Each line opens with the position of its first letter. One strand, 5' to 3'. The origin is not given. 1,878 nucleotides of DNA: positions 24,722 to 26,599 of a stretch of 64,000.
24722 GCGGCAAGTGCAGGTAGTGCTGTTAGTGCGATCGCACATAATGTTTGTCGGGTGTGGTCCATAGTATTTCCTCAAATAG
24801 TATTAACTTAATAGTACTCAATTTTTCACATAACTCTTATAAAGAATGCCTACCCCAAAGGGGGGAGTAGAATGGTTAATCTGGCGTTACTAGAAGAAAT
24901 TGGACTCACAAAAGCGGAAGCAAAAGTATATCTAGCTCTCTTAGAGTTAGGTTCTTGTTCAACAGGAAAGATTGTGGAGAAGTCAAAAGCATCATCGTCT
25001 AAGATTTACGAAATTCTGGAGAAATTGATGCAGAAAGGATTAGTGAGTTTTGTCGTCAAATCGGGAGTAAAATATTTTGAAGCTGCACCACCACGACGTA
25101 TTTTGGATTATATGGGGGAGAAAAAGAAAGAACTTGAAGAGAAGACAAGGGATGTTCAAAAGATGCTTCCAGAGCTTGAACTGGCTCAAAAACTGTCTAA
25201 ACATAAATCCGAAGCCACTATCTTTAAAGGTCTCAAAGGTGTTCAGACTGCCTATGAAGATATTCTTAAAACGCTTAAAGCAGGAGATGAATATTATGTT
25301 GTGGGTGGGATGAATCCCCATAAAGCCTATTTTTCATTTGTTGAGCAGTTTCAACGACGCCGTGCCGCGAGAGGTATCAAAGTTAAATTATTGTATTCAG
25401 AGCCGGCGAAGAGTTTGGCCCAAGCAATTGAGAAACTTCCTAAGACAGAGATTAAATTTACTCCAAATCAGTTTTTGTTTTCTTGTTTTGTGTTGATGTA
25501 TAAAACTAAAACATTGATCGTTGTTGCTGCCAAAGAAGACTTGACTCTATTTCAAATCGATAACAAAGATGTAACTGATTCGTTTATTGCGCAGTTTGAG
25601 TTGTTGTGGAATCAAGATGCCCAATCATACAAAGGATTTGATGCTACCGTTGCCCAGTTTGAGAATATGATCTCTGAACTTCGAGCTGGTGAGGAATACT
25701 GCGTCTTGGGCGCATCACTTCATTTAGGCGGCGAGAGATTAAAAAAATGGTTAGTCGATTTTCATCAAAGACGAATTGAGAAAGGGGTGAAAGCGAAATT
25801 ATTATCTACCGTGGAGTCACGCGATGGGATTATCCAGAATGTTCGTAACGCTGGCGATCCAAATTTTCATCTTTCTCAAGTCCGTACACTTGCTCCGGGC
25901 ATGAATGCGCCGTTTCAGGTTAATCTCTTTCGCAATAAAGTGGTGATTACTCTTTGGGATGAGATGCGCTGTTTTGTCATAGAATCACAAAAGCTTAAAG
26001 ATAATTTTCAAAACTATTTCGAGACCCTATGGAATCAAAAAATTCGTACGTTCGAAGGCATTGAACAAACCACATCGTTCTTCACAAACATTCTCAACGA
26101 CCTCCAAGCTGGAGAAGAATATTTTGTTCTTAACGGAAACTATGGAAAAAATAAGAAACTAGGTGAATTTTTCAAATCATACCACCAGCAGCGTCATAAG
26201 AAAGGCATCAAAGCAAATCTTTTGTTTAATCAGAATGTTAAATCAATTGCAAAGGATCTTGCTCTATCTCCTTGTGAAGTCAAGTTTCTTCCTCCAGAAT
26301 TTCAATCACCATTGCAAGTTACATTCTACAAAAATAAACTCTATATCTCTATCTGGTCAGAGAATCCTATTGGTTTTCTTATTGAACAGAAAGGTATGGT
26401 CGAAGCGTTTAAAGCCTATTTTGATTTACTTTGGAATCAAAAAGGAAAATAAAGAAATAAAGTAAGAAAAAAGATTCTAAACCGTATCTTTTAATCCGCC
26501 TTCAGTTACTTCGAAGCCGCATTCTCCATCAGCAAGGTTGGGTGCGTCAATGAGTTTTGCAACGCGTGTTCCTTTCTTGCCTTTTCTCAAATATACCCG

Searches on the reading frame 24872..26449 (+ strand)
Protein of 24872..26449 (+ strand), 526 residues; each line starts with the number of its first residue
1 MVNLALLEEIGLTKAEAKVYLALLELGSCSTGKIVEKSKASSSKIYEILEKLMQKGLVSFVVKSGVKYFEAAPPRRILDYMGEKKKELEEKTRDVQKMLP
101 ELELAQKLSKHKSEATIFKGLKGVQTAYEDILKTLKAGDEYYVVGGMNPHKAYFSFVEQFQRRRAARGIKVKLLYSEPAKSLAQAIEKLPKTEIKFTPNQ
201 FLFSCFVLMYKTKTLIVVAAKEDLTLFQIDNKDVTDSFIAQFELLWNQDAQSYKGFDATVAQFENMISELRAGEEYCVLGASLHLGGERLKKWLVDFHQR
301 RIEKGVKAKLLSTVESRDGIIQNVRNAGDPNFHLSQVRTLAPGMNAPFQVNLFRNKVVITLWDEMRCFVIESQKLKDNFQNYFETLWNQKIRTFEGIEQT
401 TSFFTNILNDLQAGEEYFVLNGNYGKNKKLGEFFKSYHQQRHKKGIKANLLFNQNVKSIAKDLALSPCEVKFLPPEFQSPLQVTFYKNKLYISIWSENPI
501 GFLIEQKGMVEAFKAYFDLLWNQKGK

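Call 57: search_protein_families(library=pfam, proteins=[window:24872-26449:+], max_evalue=0.01)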
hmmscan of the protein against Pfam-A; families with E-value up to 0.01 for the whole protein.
window:24872-26449:+ (526 aa): 2 families
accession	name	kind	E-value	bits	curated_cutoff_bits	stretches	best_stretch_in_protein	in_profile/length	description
PF01978.25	TrmB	-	1.6e-16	60.4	25.6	1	7-74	1-67/68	Sugar-specific transcriptional regulator TrmB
PF08221.17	HTH_9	-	0.00019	21.9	23.4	1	17-62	16-61/62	RNA polymerase III subunit RPC82 helix-turn-helix domain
